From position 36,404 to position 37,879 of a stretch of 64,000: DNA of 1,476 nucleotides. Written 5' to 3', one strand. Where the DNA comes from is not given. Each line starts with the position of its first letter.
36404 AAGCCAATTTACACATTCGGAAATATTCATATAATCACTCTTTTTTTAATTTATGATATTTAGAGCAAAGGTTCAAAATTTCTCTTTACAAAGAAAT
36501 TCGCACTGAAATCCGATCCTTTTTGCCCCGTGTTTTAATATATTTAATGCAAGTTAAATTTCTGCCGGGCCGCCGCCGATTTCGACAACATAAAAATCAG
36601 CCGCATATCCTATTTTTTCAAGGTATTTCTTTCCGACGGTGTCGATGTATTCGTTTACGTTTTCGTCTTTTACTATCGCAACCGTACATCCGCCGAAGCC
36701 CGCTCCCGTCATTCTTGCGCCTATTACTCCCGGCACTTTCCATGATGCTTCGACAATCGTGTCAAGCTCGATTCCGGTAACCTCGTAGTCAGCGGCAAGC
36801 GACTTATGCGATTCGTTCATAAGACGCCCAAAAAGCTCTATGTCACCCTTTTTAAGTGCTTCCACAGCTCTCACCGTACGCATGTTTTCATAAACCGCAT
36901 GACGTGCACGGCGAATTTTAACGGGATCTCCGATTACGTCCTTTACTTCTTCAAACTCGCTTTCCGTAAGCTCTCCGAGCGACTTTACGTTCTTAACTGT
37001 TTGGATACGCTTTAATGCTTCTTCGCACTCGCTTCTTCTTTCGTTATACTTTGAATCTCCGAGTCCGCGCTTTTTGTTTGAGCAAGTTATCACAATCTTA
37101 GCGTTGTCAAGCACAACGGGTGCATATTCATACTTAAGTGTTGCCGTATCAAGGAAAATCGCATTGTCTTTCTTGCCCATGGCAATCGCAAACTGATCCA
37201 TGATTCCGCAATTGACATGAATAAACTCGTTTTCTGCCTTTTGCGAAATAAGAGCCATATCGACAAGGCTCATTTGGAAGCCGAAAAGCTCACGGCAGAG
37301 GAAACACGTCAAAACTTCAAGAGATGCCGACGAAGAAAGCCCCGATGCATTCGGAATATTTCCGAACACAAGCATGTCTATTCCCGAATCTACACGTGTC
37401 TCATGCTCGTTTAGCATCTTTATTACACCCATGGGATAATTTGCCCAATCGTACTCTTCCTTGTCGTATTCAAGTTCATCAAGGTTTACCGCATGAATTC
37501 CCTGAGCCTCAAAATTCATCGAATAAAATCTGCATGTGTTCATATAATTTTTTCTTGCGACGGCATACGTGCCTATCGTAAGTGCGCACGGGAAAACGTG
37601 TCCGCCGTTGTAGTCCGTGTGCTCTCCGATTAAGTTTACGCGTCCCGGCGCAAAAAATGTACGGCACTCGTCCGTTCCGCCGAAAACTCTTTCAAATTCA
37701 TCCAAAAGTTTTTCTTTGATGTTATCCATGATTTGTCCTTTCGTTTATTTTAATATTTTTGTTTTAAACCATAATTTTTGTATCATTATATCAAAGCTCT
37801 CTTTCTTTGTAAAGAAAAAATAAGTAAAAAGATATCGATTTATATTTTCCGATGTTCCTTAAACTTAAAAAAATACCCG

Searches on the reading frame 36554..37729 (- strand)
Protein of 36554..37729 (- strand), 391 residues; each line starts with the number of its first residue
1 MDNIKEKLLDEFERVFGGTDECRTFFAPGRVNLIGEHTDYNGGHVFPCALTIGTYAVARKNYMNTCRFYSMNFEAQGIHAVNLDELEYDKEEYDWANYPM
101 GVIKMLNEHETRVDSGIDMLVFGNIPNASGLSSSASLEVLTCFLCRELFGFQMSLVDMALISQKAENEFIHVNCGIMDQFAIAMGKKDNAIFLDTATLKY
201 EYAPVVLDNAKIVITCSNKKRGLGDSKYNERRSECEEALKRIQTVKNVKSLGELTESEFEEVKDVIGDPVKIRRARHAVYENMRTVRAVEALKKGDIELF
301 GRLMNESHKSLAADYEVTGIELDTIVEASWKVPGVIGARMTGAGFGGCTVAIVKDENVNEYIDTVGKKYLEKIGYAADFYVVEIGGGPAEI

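Call 99: search_protein_families(library=pfam, proteins=[window:36554-37729:-], max_evalue=0.00001)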
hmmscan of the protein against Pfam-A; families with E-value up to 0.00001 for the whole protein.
window:36554-37729:- (391 aa): 3 families
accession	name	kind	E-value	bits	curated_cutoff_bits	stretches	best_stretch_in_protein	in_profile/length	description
PF10509.15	GalKase_gal_bdg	-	6.3e-23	80.5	23.1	1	11-60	2-49/49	Galactokinase galactose-binding signature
PF00288.32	GHMP_kinases_N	-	1.3e-18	67.4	22.3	1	97-186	1-87/87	GHMP kinases N terminal domain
PF08544.19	GHMP_kinases_C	-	3.1e-14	53.6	21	1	288-360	1-74/85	GHMP kinases C terminal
